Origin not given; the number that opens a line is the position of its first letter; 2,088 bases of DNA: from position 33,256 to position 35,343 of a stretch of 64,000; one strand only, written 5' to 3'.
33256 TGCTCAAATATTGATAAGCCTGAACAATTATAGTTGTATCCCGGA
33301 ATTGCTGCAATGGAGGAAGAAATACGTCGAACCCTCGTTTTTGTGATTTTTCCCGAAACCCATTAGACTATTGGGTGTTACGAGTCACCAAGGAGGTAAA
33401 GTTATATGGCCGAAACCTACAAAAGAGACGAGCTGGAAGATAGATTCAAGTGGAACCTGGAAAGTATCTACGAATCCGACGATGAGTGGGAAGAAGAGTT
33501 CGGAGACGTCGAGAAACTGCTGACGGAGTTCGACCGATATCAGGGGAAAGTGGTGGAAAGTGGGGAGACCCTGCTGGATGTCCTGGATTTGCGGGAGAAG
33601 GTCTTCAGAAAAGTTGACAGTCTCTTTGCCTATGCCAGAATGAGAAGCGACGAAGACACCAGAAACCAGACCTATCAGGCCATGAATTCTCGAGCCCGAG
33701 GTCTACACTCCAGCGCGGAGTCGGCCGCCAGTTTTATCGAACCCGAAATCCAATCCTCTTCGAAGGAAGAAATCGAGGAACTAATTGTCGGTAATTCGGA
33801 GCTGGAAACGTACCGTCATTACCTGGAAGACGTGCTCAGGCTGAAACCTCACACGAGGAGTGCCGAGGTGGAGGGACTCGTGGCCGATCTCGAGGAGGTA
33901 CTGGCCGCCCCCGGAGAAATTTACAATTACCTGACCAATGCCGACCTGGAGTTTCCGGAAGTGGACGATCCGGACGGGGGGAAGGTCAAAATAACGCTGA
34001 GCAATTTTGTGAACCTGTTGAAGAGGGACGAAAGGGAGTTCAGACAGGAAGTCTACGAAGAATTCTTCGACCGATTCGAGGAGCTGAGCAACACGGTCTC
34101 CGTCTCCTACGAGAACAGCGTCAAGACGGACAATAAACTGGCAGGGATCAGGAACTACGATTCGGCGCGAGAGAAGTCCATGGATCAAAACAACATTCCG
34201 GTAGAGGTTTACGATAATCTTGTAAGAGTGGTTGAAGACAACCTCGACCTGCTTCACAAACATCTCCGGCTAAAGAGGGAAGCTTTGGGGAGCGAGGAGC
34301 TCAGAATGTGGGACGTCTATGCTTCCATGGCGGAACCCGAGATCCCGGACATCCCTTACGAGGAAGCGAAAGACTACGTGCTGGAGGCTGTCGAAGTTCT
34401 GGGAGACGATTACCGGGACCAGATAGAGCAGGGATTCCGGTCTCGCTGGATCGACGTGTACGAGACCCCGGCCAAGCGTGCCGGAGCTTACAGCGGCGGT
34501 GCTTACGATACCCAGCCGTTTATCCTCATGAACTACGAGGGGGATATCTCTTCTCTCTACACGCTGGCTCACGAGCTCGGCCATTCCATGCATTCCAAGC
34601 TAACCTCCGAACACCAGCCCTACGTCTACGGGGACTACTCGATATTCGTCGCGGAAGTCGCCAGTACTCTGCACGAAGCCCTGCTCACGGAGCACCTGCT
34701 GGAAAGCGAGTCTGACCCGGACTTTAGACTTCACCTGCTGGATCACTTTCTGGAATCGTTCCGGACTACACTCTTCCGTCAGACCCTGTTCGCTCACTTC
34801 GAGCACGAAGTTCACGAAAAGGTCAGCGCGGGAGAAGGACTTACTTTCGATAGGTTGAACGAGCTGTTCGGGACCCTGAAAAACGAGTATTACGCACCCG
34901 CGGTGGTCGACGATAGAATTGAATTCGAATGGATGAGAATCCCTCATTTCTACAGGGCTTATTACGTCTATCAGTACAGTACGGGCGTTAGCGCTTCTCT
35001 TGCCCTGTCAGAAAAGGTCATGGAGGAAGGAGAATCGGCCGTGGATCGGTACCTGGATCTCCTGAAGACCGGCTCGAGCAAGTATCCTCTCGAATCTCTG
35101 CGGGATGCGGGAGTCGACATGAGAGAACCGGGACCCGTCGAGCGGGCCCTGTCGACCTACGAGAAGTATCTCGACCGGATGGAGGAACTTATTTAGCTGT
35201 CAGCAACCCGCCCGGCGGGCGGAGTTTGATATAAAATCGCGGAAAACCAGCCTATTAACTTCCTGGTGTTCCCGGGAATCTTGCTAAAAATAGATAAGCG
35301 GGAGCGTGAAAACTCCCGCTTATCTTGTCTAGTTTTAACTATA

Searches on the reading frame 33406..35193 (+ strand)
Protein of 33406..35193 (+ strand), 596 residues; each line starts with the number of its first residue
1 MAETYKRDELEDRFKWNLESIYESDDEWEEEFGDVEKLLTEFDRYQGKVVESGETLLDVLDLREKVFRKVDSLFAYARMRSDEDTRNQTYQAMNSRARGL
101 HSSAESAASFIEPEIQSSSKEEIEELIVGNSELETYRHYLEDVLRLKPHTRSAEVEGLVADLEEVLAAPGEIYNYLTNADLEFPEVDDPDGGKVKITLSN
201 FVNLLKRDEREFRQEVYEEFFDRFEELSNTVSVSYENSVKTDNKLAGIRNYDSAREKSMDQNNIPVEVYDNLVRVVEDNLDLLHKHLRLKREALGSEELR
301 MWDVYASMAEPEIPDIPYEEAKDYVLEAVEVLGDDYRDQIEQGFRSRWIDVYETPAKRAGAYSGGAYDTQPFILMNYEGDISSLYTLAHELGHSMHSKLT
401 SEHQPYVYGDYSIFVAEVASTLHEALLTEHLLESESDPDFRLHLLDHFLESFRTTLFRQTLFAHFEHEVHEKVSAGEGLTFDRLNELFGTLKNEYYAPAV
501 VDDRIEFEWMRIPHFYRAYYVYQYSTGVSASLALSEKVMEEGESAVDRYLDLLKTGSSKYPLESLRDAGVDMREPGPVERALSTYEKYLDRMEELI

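Call 43: search_protein_families(library=ncbifam, proteins=[window:33406-35193:+], max_evalue=0.00001)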
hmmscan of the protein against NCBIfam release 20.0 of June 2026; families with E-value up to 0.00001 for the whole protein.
window:33406-35193:+ (596 aa): 3 families
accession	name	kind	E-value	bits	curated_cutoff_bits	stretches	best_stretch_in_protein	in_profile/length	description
TIGR00181.1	pepF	equivalog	2.1e-184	614.7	490.55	1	7-594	1-590/591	oligoendopeptidase F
TIGR02290.1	M3_fam_3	subfamily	6.5e-102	342.4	561.7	1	15-595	1-587/587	M3 family oligoendopeptidase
TIGR02289.1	M3_not_pepF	subfamily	3.6e-22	78.6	442.35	1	196-573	144-528/549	M3 family oligoendopeptidase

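Call 54: find_homologous_proteins(query=window:33406-35193:+, max_evalue=1e-50)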
Query window:33406-35193:+ (596 aa): 7996 proteins with E <= 1e-50 among 8000 candidates; the best 120 are listed.
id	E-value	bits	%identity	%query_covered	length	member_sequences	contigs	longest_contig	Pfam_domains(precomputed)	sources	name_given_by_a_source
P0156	0.0e+0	1201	90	100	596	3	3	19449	PF08439.16,PF01432.27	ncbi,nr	ncbi:MAG: oligoendopeptidase F [Candidatus Bipolaricaulota bacterium]|nr:oligoendopeptidase F [Candi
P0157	0.0e+0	1149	87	100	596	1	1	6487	PF08439.16,PF01432.27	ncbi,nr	ncbi:oligoendopeptidase F [Candidatus Bipolaricaulota bacterium]|nr:oligoendopeptidase F [Candidatus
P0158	0.0e+0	1137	84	100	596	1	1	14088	PF08439.16,PF01432.27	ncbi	-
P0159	0.0e+0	1067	79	100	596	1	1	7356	PF08439.16,PF01432.27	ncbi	ncbi:MAG: oligoendopeptidase F [Candidatus Bipolaricaulia bacterium]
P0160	0.0e+0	1040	78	100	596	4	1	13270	PF08439.16,PF01432.27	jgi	-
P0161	1.2e-289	980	71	100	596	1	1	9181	PF08439.16,PF01432.27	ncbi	-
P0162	1.4e-287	973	74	98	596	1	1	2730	PF08439.16,PF01432.27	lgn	-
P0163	8.9e-287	971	72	100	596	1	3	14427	PF08439.16,PF01432.27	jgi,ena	jgi:oligoendopeptidase F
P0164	1.3e-286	970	72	100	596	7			PF08439.16,PF01432.27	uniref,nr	uniref:Oligoendopeptidase F n=1 Tax=uncultured organism TaxID=155900 RepID=M1Q128_9ZZZZ|nr:oligoendo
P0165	2.8e-286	969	72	100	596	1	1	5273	PF08439.16,PF01432.27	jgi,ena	-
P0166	1.3e-285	967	72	100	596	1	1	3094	PF08439.16,PF01432.27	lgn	-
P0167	1.6e-285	967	72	100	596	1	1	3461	PF08439.16,PF01432.27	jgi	-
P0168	2.0e-285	966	72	100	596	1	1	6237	PF08439.16,PF01432.27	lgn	-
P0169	3.0e-285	966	72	100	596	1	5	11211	PF08439.16,PF01432.27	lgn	-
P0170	3.1e-284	962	72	100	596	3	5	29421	PF08439.16,PF01432.27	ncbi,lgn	ncbi:MAG: oligoendopeptidase F [Candidatus Acetothermia bacterium]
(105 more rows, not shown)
